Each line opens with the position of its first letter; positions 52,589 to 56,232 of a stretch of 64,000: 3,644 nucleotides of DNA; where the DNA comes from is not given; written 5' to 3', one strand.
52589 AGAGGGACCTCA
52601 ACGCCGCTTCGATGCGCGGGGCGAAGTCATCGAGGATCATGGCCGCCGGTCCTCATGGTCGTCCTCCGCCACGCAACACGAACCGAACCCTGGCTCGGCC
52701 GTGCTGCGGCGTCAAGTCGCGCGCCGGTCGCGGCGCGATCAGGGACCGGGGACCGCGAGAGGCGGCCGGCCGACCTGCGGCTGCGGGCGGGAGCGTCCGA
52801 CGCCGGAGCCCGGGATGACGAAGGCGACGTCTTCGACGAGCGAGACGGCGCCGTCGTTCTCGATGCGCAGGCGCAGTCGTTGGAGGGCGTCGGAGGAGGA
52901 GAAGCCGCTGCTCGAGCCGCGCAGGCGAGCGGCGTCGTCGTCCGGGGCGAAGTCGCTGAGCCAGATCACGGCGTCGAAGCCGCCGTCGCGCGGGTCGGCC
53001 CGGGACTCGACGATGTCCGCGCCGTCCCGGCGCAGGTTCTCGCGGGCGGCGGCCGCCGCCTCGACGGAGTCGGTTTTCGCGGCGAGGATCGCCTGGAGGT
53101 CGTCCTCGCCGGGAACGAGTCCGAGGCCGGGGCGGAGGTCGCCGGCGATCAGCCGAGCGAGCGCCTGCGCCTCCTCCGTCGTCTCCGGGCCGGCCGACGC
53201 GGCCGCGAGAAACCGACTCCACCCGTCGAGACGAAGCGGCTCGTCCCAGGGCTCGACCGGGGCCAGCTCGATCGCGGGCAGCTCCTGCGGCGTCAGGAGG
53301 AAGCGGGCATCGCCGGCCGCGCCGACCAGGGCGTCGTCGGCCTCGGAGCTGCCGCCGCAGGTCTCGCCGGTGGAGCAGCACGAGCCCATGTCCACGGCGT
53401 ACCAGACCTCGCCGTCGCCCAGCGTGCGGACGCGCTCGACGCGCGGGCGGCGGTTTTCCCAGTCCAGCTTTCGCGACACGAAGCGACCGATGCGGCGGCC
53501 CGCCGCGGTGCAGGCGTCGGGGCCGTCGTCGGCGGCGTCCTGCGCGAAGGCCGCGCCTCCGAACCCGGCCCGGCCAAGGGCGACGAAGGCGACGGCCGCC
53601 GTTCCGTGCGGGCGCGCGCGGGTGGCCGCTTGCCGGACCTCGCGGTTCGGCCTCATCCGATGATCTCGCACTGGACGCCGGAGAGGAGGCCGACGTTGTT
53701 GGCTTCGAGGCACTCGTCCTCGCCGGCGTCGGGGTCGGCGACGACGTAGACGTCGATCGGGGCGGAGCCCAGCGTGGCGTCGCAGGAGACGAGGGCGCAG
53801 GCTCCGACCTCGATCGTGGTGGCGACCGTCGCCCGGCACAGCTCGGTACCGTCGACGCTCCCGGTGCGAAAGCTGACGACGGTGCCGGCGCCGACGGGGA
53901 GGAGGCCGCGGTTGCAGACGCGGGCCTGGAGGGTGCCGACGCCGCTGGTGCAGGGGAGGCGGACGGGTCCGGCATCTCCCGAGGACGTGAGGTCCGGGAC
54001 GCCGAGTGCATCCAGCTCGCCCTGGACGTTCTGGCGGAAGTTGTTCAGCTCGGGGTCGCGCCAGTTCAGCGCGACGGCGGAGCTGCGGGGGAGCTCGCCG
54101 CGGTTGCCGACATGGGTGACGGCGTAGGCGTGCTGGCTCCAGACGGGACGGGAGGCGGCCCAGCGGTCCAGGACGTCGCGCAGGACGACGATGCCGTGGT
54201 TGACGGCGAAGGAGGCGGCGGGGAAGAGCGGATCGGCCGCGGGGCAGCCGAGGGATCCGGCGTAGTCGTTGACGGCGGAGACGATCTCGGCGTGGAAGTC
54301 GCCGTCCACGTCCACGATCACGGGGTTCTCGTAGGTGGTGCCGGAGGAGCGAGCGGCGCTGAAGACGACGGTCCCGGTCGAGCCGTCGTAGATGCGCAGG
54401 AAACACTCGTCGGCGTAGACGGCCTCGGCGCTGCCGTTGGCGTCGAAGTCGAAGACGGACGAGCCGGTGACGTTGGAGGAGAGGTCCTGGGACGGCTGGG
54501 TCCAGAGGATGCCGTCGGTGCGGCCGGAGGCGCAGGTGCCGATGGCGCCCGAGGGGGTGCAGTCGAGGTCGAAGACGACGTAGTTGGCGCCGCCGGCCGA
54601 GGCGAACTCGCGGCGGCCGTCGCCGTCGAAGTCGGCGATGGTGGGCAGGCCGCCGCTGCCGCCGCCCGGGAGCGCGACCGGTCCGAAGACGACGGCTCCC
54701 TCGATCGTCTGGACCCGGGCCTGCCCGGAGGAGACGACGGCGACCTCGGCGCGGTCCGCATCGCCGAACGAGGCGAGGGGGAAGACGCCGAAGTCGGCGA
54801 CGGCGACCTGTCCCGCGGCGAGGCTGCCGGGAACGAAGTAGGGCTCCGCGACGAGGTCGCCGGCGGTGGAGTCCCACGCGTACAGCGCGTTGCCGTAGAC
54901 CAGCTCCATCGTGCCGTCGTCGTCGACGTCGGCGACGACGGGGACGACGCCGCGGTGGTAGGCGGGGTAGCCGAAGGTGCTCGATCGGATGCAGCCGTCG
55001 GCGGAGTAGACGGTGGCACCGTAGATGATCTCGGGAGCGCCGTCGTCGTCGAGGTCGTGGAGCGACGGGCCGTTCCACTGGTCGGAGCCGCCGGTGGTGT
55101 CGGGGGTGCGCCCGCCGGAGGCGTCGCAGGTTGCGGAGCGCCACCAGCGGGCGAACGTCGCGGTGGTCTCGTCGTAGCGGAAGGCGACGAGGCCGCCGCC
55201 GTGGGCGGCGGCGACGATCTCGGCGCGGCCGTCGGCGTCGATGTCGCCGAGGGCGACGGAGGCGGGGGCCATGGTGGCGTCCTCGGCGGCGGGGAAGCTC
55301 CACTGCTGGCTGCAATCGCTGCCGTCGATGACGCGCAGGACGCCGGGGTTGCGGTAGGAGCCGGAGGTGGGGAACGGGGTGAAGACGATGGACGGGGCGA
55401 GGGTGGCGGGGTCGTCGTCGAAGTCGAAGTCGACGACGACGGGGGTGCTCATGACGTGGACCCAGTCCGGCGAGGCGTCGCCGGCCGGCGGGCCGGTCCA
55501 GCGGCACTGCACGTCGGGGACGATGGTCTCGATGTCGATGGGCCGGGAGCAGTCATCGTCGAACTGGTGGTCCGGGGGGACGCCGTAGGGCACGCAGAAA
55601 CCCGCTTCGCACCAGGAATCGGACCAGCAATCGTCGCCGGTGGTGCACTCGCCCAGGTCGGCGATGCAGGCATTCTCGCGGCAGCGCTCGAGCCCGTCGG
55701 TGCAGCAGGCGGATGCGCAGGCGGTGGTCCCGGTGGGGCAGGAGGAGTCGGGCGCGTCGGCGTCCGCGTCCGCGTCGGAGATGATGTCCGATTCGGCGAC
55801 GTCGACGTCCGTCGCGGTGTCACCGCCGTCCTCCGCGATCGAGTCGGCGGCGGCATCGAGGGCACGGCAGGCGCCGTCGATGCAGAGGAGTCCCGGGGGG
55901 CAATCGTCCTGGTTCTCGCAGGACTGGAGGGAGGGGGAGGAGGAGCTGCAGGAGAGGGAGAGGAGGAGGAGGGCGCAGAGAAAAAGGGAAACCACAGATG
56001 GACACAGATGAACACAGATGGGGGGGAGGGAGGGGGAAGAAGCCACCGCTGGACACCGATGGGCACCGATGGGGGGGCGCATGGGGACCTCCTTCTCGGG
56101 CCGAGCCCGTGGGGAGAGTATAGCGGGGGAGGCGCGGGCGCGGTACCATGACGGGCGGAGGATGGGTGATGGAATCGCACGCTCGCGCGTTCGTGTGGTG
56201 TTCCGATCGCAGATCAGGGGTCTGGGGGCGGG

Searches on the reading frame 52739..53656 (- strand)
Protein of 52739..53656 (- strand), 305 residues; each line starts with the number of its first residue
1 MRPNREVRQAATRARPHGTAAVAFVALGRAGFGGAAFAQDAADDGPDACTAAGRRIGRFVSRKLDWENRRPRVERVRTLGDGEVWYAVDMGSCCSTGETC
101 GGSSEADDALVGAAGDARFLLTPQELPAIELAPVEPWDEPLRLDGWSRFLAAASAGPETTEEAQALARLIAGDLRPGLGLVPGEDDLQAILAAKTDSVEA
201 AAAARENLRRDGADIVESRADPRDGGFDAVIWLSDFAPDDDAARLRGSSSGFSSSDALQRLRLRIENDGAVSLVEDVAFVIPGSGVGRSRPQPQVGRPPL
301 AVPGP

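Call 12: search_protein_families(library=pfam, proteins=[window:52739-53656:-], max_evalue=0.01)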
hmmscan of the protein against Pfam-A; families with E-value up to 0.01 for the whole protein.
window:52739-53656:- (305 aa): 0 families

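Call 67: find_homologous_proteins(query=window:52739-53656:-, max_evalue=0.001)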
Query window:52739-53656:- (305 aa): 5 proteins with E <= 0.001 among 8000 candidates.
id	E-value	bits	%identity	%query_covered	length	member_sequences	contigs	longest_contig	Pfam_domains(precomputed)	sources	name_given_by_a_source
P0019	3.9e-193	659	100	100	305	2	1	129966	-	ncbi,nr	ncbi:MAG: hypothetical protein HY907_06235 [Deltaproteobacteria bacterium]|nr:hypothetical protein [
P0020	2.8e-112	393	68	91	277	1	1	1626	-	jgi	jgi:hypothetical protein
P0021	3.6e-111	390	65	94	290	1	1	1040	-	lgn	-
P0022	2.7e-106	373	65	90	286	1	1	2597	-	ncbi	-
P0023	1.6e-15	75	32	79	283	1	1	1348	-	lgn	-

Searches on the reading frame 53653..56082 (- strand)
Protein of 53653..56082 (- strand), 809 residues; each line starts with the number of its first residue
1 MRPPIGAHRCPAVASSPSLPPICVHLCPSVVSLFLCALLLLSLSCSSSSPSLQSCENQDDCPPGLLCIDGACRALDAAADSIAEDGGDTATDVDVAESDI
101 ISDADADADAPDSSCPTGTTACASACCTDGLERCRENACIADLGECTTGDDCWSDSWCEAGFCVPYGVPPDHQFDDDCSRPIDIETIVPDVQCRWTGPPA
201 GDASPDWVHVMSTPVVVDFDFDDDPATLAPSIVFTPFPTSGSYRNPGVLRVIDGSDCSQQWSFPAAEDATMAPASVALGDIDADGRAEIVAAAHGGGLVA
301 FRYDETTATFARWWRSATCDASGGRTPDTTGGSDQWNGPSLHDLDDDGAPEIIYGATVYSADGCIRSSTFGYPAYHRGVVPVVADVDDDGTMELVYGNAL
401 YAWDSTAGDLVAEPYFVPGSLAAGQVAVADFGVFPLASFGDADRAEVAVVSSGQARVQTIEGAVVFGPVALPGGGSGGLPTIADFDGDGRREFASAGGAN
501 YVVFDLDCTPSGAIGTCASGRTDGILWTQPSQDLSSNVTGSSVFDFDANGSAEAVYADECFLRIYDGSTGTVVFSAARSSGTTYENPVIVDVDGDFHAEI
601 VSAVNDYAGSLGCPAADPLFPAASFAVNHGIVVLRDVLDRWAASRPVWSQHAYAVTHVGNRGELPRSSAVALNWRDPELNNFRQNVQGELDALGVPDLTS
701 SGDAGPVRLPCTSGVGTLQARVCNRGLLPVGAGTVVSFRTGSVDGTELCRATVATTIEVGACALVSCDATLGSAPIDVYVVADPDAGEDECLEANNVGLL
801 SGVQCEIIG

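Call 12: search_protein_families(library=pfam, proteins=[window:53653-56082:-], max_evalue=0.01)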
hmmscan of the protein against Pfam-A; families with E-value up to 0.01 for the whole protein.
window:53653-56082:- (809 aa): 2 families
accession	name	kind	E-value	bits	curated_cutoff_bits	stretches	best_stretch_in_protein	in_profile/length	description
PF13517.12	FG-GAP_3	-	1.8e-15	57.7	26.9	2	545-601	1-60/61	FG-GAP-like repeat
PF01839.29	FG-GAP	-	0.00011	22.4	22.1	1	273-297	2-26/37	FG-GAP repeat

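Call 71: list_cluster_members(proteins=[window:59290-60252:+, window:59335-60252:+, window:53653-56082:-, window:53656-55995:-, window:57797-59257:+, window:57812-59257:+])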
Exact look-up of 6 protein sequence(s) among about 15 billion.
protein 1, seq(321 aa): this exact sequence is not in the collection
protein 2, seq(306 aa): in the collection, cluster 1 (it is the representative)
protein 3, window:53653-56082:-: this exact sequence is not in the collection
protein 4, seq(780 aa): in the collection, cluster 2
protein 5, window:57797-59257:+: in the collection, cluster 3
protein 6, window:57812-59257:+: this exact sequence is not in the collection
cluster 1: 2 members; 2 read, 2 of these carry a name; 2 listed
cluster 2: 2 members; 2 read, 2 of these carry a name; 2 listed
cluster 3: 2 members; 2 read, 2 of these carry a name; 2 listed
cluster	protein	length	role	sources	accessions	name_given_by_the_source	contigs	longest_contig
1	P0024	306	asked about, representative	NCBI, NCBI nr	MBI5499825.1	MAG: formylglycine-generating enzyme family protein [Deltaproteobacteria bacterium] | formylglycine-generating enzyme family protein [Deltaproteobacteria bacterium]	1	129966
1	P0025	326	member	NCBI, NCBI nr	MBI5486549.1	MAG: formylglycine-generating enzyme family protein [Deltaproteobacteria bacterium] | formylglycine-generating enzyme family protein [Deltaproteobacteria bacterium]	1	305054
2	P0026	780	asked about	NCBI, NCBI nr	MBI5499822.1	MAG: hypothetical protein HY907_06240 [Deltaproteobacteria bacterium] | hypothetical protein [Deltaproteobacteria bacterium]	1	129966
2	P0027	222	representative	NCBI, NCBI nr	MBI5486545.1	MAG: hypothetical protein HY905_04360 [Deltaproteobacteria bacterium] | hypothetical protein [Deltaproteobacteria bacterium]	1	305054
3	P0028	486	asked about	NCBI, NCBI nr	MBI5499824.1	MAG: triacylglycerol lipase [Deltaproteobacteria bacterium] | triacylglycerol lipase [Deltaproteobacteria bacterium]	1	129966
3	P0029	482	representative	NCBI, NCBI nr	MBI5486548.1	MAG: triacylglycerol lipase [Deltaproteobacteria bacterium] | triacylglycerol lipase [Deltaproteobacteria bacterium]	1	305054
